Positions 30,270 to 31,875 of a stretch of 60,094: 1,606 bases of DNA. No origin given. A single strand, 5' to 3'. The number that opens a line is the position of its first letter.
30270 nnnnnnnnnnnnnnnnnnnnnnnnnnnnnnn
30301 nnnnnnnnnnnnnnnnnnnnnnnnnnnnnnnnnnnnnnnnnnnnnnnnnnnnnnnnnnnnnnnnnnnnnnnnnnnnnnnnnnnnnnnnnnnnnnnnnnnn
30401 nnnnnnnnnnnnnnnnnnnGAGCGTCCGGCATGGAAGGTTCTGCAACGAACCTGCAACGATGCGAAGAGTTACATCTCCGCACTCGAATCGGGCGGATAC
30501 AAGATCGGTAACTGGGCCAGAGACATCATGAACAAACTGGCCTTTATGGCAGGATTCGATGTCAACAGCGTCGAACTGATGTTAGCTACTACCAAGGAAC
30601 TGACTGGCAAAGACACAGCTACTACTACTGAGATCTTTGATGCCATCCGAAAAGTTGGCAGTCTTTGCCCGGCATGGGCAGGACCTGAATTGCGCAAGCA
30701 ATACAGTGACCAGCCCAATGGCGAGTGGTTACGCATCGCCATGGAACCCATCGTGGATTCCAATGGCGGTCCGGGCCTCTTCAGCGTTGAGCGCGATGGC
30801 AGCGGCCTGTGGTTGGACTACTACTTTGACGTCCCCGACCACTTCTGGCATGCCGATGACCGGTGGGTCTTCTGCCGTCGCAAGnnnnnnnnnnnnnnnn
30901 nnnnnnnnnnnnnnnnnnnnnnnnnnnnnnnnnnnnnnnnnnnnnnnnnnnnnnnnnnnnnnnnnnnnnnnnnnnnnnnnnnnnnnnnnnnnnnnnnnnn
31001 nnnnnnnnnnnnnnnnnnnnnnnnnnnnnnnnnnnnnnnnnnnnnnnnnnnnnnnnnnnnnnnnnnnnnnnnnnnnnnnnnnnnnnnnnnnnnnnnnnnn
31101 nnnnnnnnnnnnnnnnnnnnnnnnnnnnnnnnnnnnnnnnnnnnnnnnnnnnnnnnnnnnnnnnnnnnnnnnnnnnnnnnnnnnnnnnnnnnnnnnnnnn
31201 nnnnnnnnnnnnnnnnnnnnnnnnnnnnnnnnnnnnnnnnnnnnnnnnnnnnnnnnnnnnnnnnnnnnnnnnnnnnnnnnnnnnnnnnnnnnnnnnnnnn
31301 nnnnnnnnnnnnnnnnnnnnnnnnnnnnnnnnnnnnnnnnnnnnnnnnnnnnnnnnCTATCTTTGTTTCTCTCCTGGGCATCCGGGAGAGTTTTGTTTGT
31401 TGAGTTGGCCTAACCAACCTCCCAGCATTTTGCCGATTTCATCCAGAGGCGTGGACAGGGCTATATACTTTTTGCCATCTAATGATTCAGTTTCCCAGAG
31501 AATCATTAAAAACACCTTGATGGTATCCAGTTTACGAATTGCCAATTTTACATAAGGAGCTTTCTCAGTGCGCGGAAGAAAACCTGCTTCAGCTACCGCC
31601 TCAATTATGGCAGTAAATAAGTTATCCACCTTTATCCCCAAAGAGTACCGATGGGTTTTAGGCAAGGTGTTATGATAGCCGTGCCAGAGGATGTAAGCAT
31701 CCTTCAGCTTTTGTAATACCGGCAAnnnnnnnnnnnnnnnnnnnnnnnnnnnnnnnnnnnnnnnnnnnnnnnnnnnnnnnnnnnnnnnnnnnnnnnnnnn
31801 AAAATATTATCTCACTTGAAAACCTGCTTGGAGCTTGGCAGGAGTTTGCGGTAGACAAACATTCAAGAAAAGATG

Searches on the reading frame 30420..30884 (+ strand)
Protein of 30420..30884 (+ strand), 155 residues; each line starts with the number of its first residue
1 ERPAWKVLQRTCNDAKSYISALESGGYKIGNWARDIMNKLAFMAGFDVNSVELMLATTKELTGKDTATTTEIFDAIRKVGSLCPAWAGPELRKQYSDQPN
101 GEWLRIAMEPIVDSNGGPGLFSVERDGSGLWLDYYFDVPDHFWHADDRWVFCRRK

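Call 36: predict_structure(alignment_id=A2)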
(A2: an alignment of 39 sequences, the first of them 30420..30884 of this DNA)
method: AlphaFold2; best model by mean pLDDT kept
length: 155 residues; sequences in the alignment: 39
mean_pLDDT: 95.0   pTM: 0.89
mean pLDDT of the five models: 95.0, 94.4, 94.0, 93.7, 91.6
residues with pLDDT >= 90: 142; 70-90: 10; 50-70: 3; < 50: 0
segments of 3 or more residues with pLDDT < 50: none
pLDDT, mean of each block of 10 residues (from residue 1): 85 98 98 97 95 98 98 97 98 96 96 93 95 89 96 88
secondary structure, 60 per line:
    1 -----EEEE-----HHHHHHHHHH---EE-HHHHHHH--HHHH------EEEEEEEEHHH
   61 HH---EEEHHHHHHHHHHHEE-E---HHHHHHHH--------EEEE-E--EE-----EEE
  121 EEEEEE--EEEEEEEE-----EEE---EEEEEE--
elements in order: E6-9 H15-24 H31-37 H40-43 E50-57 H58-62 E66-68 H69-79 H87-94 E103-106 E118-126 E129-136 E142-144 E148-153

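Call 39: fold_search(model_id=the predicted structure, library=pdb)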
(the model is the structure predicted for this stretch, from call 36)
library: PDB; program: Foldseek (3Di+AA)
matches with E <= 10: 273; with E <= 0.001: 0
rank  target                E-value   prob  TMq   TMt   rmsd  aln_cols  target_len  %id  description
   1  4o29                  6.6e-01  0.15  0.21  0.16   4.1        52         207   23  PROTEIN-L-ISOASPARTATE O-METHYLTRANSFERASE from Pyrobaculum aerophilum in COMPLEX WITH S-ADENOSYL-L-HOMOCYSTEINE (released 2014-01-15)
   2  6w4q_D                7.1e-01  0.06  0.14  0.04  10.8        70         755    7  Crystal structure of full-length tailspike protein 2 (TSP2, ORF211) ) from Escherichia coli O157:H7 bacteriophage CAB1 (released 2021-01-20)
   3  3jct_A                7.1e-01  0.06  0.18  0.14   9.8        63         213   19  Cryo-em structure of eukaryotic pre-60S ribosomal subunits (released 2016-06-01)
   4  6w4q_B                8.1e-01  0.06  0.14  0.04  10.8        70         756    7  Crystal structure of full-length tailspike protein 2 (TSP2, ORF211) ) from Escherichia coli O157:H7 bacteriophage CAB1 (released 2021-01-20)
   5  7oh3_A                9.2e-01  0.04  0.18  0.15  13.5       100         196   14  Nog1-TAP associated immature ribosomal particle population B from S. cerevisiae (released 2021-11-03)
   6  7of1_A                1.1e+00  0.02  0.15  0.12  13.9       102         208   15  Nog1-TAP associated immature ribosomal particle population A from S. cerevisiae (released 2021-11-03)
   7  4l7v                  1.1e+00  0.09  0.15  0.13   7.2        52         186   19  Crystal structure of Protein L-isoaspartyl-O-methyltransferase of Vibrio cholerae (released 2014-06-18)
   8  5w6p_D                1.2e+00  0.05  0.14  0.04  10.8        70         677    7  Crystal structure of Bacteriophage CBA120 tailspike protein 2 enzymatically active domain (TSP2dN, orf211) (released 2018-10-24)
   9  5w6p_F                1.2e+00  0.05  0.14  0.04  10.8        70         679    7  Crystal structure of Bacteriophage CBA120 tailspike protein 2 enzymatically active domain (TSP2dN, orf211) (released 2018-10-24)
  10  5c8o                  1.2e+00  0.02  0.13  0.13  13.2       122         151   11  Crystal structure of MoCVNH3 variant (Mo0v) (released 2015-08-12)
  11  1jg1                  1.3e+00  0.11  0.16  0.12   5.2        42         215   19  Crystal Structure of L-isoaspartyl (D-aspartyl) O-methyltransferase with S-ADENOSYL-L-HOMOCYSTEINE (released 2001-11-16)
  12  5w6p_A                1.4e+00  0.05  0.14  0.04  10.8        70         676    7  Crystal structure of Bacteriophage CBA120 tailspike protein 2 enzymatically active domain (TSP2dN, orf211) (released 2018-10-24)
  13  6w4q_A                1.4e+00  0.05  0.14  0.04  10.8        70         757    7  Crystal structure of full-length tailspike protein 2 (TSP2, ORF211) ) from Escherichia coli O157:H7 bacteriophage CAB1 (released 2021-01-20)
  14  6w4q_E                1.4e+00  0.04  0.14  0.04  10.0        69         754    7  Crystal structure of full-length tailspike protein 2 (TSP2, ORF211) ) from Escherichia coli O157:H7 bacteriophage CAB1 (released 2021-01-20)
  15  4xsx_J                1.5e+00  0.02  0.13  0.03  18.2       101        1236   12  Crystal structure of CBR 703 bound to Escherichia coli RNA polymerase holoenzyme (released 2015-07-22)
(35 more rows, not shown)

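Call 47: search_solved_structures(query=A2, max_evalue=10, show_alignments=2)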
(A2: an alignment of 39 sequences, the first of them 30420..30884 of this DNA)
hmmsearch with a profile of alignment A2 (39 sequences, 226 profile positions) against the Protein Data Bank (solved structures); distinct sequences matched with E-value up to 10: 2.
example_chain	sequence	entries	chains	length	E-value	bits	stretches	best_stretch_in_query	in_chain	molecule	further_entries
6vud_A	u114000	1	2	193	0.0092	18.7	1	38-125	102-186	Ribosome-recycling factor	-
5cwp_A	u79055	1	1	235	3.1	10.5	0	6-86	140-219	Designed helical repeat protein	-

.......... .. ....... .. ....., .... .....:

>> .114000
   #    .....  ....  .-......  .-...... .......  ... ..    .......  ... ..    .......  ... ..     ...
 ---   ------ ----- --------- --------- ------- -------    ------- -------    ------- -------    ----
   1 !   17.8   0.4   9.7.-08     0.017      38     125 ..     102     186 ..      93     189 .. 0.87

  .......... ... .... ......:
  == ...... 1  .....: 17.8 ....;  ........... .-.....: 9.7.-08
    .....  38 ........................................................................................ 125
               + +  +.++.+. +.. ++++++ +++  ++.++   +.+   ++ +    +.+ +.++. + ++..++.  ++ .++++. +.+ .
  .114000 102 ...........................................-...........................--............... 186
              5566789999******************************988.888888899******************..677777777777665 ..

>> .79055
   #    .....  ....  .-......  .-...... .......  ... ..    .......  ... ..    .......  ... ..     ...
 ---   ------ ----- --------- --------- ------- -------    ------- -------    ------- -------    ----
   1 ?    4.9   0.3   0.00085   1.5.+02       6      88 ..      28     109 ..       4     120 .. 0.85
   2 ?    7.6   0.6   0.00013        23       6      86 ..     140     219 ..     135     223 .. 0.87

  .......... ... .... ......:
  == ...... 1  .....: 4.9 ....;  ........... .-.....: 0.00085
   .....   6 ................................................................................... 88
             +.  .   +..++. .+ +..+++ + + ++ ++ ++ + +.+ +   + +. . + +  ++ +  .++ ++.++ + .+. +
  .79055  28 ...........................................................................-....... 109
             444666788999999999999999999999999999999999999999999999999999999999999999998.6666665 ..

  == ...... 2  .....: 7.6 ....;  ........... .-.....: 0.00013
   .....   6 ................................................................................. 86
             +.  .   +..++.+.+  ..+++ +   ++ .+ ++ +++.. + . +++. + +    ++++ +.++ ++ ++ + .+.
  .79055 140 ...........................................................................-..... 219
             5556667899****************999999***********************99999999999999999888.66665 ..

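Call 48: search_protein_families(library=pfam, alignment_id=A2, max_evalue=1)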
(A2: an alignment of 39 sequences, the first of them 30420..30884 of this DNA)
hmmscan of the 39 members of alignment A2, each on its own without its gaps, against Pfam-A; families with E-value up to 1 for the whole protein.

A. member 1, window:30420-30884:+ (155 aa): 0 families

B. families by the number of members that match (of 39 scanned): 12 families
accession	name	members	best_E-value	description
PF14284.11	PcfJ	1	0.00077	PcfJ-like protein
PF02333.21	Phytase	1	0.0025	Phytase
PF25639.1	DUF7943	1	0.017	Domain of unknown function (DUF7943)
PF05303.17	GSKIP_dom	1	0.046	GSKIP domain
PF02743.24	dCache_1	1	0.076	Cache domain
PF15590.11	Imm27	1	0.11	Immunity protein 27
PF09476.15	Pilus_CpaD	1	0.12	Pilus biogenesis CpaD protein (pilus_cpaD)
PF09475.16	Dot_icm_IcmQ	1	0.14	Dot/Icm secretion system protein (dot_icm_IcmQ)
PF22205.1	Csm6_6H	1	0.14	Csm6 6H domain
PF10801.13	DUF2537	1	0.16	Protein of unknown function (DUF2537)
PF15500.11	Ntox1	1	0.23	Putative RNase-like toxin, toxin_1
PF07483.16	W_rich_C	1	0.48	Tryptophan-rich Synechocystis species C-terminal domain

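Call 96: search_protein_representatives(alignment_id=A2)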
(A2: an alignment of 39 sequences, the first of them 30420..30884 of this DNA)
Query: 39 sequences, 226 profile positions. Proteins with E-value up to 0.001 (for the whole library): 6664; up to 1e-10: 4722; up to 1e-30: 1778. The best 150 are listed.
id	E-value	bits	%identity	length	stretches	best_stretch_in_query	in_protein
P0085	2.9e-108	376.9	-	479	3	75-225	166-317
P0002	1.9e-94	331.7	-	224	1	2-225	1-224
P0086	1.9e-92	325.2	-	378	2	67-225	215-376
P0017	3.7e-89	314.4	-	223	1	3-224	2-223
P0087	4.1e-83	294.7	-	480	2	87-225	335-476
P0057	3.5e-81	288.3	-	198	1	18-225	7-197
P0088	2.4e-80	285.6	-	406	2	60-224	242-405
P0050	1.9e-78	279.4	-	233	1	1-225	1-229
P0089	2.2e-77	276.0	-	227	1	4-224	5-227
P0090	7.2e-77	274.2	-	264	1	1-194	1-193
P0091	1.0e-75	270.4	-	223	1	35-225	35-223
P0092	2.7e-75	269.1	-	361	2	64-199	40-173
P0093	1.3e-74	266.8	-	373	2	98-224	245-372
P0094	3.5e-74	265.5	-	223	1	5-224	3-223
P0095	4.0e-72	258.7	-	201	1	25-225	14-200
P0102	1.2e-68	247.4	-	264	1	38-225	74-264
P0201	5.5e-58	212.5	-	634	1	60-225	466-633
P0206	1.4e-57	211.1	-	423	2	68-179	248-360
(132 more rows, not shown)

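Call 98: search_protein_families(library=pfam, proteins=[P0085, P0086, P0087, P0088, P0092, P0093, P0201, P0206, P0102], max_evalue=0.01)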
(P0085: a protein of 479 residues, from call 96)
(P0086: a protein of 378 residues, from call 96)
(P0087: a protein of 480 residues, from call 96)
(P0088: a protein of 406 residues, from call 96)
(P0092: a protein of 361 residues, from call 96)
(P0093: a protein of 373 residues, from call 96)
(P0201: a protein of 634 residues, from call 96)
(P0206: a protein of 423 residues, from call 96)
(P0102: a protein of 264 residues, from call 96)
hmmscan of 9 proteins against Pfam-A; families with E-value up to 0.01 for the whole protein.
P0085 (479 aa): 0 families

P0086 (378 aa): 0 families

P0087 (480 aa): 0 families

P0088 (406 aa): 0 families

P0092 (361 aa): 0 families

P0093 (373 aa): 1 family
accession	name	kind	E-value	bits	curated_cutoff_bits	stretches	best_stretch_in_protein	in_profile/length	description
PF02563.21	Poly_export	-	0.0041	17.7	28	0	203-246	26-71/77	Polysaccharide biosynthesis/export protein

P0201 (634 aa): 0 families

P0206 (423 aa): 0 families

P0102 (264 aa): 0 families

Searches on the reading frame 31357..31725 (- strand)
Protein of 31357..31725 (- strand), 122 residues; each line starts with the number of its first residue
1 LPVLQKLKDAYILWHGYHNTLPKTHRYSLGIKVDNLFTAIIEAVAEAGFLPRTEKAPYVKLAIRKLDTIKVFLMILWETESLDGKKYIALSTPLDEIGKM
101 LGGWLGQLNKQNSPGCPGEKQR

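Call 4: search_protein_families(library=pfam, proteins=[window:31357-31725:-], max_evalue=0.1)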
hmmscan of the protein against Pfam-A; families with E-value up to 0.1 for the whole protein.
window:31357-31725:- (122 aa): 2 families
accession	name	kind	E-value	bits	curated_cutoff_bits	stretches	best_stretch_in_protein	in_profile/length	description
PF22296.2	bAvd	-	3.2e-07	31.3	40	1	15-105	15-104/107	bAvd-like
PF05635.17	23S_rRNA_IVP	-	0.015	16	33.8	1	14-102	16-105/106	23S rRNA-intervening sequence protein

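Call 5: search_protein_families(library=ncbifam, proteins=[window:31357-31725:-], max_evalue=0.1)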
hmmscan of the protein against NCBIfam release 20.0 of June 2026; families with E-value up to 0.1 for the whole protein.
window:31357-31725:- (122 aa): 1 family
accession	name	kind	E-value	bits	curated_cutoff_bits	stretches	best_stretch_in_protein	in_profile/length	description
NF033474.1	DivGenRetAVD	equivalog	5.7e-16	58.7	80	1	1-105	1-103/104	diversity-generating retroelement protein Avd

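Call 9: search_solved_structures(query=window:31357-31725:-, max_evalue=1)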
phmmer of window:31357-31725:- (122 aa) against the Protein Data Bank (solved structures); distinct sequences matched with E-value up to 1: 0.

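Call 108: find_encoding_contigs(protein=window:31357-31725:-, flank=1500, max_places=10)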
Protein window:31357-31725:- (122 aa): no gene with exactly this product is on record in the collection.

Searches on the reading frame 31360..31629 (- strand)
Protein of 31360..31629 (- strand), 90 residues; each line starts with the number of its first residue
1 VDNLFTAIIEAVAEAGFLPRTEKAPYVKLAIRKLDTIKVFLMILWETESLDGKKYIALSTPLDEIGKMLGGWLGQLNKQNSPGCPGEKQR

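Call 109: find_encoding_contigs(protein=window:31360-31629:-, flank=1500, max_places=10)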
Protein seq(90 aa) (90 aa): 1 contig read that carries it; 1 place shown.
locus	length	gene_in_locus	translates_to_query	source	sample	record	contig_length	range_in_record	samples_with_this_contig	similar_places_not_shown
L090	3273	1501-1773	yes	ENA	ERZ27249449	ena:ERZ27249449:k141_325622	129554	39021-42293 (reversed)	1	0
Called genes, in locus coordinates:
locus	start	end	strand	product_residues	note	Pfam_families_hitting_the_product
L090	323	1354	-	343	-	PF00078:RVT_1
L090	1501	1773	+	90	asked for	-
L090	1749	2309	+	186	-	-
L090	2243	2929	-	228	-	-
